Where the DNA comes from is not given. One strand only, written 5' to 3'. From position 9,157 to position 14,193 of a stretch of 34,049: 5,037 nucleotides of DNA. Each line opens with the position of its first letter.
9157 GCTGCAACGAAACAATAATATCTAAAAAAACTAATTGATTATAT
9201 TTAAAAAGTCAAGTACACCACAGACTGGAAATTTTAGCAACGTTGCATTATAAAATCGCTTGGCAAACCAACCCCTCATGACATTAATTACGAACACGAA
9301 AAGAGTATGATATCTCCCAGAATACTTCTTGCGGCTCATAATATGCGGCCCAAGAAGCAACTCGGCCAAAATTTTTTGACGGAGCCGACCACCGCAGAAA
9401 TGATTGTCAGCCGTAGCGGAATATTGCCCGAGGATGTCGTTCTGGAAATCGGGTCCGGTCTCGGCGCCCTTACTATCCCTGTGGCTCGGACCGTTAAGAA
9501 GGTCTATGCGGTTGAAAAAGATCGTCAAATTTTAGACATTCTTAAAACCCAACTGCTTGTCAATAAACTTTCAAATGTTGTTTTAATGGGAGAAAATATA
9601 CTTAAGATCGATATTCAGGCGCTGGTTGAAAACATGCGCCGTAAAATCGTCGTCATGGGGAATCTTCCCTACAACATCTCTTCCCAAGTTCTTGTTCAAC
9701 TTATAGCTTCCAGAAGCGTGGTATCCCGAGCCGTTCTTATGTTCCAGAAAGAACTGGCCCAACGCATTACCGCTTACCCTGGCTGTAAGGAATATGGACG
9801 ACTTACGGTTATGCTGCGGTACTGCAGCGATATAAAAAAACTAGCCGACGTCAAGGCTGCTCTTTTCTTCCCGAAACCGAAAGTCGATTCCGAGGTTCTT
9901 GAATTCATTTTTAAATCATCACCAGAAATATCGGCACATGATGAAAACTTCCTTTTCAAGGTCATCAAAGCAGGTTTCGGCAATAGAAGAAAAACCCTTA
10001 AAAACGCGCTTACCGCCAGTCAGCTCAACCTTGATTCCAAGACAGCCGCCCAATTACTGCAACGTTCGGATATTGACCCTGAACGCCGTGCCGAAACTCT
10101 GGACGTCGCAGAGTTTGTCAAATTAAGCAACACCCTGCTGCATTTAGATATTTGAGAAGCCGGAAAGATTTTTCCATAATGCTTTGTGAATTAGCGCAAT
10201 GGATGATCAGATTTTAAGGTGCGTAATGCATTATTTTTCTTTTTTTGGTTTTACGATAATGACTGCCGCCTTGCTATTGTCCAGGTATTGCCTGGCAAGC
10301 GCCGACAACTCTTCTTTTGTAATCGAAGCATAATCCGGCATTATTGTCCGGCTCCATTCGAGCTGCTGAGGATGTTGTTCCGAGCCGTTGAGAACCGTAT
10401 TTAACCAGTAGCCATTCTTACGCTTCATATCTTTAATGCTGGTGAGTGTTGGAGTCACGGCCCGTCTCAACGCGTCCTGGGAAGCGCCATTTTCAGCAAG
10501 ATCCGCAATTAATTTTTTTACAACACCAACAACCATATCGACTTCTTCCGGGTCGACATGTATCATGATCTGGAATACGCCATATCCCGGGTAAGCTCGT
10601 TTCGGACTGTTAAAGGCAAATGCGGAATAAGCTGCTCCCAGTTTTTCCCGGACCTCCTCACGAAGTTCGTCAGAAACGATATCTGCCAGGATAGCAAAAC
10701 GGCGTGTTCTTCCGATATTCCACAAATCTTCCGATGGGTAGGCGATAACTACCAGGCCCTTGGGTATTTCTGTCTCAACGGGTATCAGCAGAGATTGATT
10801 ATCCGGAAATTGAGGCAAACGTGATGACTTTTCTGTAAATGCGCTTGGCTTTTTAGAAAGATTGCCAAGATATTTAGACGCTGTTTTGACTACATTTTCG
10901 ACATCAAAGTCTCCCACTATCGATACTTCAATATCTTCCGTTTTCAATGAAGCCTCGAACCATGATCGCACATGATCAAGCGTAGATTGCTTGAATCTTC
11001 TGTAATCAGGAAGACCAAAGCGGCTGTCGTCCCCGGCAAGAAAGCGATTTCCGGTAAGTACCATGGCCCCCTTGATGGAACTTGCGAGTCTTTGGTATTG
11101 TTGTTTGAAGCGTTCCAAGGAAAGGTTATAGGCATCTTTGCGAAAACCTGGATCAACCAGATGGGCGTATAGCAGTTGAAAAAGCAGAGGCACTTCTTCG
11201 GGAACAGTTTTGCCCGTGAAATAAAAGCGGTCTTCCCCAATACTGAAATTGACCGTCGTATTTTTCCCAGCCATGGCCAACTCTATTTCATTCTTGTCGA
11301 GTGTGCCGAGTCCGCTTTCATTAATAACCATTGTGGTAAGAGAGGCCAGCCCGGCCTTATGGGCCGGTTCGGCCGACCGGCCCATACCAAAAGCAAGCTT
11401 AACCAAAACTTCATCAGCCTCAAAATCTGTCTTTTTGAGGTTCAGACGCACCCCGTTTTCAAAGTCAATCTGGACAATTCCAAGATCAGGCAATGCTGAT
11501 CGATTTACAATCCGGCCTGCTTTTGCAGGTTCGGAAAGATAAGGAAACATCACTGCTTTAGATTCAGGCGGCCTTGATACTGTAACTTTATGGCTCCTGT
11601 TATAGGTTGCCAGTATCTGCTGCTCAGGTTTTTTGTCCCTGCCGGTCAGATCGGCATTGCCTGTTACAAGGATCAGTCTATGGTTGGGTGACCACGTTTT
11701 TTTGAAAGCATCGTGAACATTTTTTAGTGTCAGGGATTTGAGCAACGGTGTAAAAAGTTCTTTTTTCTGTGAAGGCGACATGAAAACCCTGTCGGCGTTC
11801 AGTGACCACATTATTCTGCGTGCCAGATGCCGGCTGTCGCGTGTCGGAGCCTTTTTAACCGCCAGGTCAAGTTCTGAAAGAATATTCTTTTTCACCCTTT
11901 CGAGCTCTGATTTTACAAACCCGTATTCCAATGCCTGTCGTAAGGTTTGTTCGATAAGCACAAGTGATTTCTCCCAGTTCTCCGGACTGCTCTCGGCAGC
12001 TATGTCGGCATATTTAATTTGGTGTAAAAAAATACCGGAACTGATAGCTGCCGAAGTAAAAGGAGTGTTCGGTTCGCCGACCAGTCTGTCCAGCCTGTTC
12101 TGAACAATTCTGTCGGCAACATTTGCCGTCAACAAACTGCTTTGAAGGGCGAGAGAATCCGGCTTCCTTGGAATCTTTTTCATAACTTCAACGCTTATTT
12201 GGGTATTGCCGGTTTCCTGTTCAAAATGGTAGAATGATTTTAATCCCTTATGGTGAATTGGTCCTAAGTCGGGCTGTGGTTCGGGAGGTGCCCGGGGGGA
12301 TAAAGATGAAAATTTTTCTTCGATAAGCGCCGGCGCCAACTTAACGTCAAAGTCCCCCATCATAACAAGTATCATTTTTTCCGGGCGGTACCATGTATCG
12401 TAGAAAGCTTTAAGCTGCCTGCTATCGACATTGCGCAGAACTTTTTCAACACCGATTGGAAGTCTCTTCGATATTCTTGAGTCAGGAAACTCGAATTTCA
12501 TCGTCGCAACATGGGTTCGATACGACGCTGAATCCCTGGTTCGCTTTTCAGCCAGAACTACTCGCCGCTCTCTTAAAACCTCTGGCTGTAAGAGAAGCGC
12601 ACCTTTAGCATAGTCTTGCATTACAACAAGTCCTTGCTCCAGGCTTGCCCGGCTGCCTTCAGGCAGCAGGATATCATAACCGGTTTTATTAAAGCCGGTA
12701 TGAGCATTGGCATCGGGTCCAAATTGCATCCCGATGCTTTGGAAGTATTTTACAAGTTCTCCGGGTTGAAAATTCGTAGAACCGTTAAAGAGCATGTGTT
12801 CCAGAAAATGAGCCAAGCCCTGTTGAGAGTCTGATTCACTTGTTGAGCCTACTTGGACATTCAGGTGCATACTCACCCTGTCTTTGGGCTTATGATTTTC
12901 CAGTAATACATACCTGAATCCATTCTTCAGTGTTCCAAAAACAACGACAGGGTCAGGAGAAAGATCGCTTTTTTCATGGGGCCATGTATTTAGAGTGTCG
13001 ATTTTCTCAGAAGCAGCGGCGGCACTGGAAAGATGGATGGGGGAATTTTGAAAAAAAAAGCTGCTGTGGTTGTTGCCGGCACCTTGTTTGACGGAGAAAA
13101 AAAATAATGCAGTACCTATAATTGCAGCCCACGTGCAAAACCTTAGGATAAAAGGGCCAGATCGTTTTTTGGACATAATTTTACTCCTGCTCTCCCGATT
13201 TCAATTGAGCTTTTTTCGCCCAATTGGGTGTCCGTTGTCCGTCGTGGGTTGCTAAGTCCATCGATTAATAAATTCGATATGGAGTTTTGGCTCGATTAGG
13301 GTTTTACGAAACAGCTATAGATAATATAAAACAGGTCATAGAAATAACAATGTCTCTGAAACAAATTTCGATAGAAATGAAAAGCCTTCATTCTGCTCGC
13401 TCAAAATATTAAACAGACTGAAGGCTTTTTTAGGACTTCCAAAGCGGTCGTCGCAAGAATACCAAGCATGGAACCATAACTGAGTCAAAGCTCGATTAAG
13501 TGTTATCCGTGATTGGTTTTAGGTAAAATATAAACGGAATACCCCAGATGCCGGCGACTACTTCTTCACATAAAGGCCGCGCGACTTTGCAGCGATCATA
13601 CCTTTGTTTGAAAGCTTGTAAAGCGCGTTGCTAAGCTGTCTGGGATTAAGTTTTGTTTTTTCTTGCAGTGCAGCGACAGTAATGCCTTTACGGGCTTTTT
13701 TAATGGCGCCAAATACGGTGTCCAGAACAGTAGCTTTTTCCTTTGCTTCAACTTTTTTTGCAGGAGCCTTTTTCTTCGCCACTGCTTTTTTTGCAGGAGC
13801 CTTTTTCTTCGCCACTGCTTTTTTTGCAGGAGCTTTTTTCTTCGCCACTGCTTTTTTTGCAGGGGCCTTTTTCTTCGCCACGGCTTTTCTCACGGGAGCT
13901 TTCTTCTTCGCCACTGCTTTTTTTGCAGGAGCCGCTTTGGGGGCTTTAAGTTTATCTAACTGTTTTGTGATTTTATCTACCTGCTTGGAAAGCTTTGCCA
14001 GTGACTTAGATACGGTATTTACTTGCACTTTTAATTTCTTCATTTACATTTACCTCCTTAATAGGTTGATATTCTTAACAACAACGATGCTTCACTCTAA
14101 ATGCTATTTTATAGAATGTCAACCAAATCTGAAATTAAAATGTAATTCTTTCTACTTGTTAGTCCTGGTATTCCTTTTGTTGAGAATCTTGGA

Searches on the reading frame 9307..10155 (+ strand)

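Call 14: search_protein_families(library=pfam, proteins=[window:9307-10155:+])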
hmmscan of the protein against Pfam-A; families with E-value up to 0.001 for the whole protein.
window:9307-10155:+ (282 aa): 3 families
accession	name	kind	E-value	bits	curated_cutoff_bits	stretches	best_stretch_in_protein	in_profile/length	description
PF00398.26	RrnaAD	-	1.9e-56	191.5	24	1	15-271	4-261/263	Ribosomal RNA adenine dimethylase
PF02475.24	TRM5-TYW2_MTfase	-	5e-06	27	28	1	41-119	36-112/164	TRM5/TYW2 methyltransferase domain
PF03602.21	Cons_hypoth95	-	0.00029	21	24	1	40-158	40-162/182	Conserved hypothetical protein 95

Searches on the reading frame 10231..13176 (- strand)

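Call 14: search_protein_families(library=pfam, proteins=[window:10231-13176:-])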
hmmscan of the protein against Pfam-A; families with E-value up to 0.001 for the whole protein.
window:10231-13176:- (981 aa): 2 families
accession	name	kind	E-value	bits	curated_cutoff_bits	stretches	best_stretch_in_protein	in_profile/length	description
PF05193.26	Peptidase_M16_C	-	5.5e-45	153.9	23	2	732-907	3-178/181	Peptidase M16 inactive domain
PF00675.25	Peptidase_M16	-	4.2e-24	85.6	22.3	1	89-217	1-122/149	Insulinase (Peptidase family M16)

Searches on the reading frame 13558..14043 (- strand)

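Call 14: search_protein_families(library=pfam, proteins=[window:13558-14043:-])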
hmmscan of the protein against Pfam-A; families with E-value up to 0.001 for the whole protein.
window:13558-14043:- (161 aa): 2 families
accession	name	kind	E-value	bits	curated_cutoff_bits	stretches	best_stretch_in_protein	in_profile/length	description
PF07382.16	HC2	-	2.6e-05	24.8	40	1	10-134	54-180/194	Histone H1-like nucleoprotein HC2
PF08784.17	RPA_C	-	0.00056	21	22.6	1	66-150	14-99/106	Replication protein A C terminal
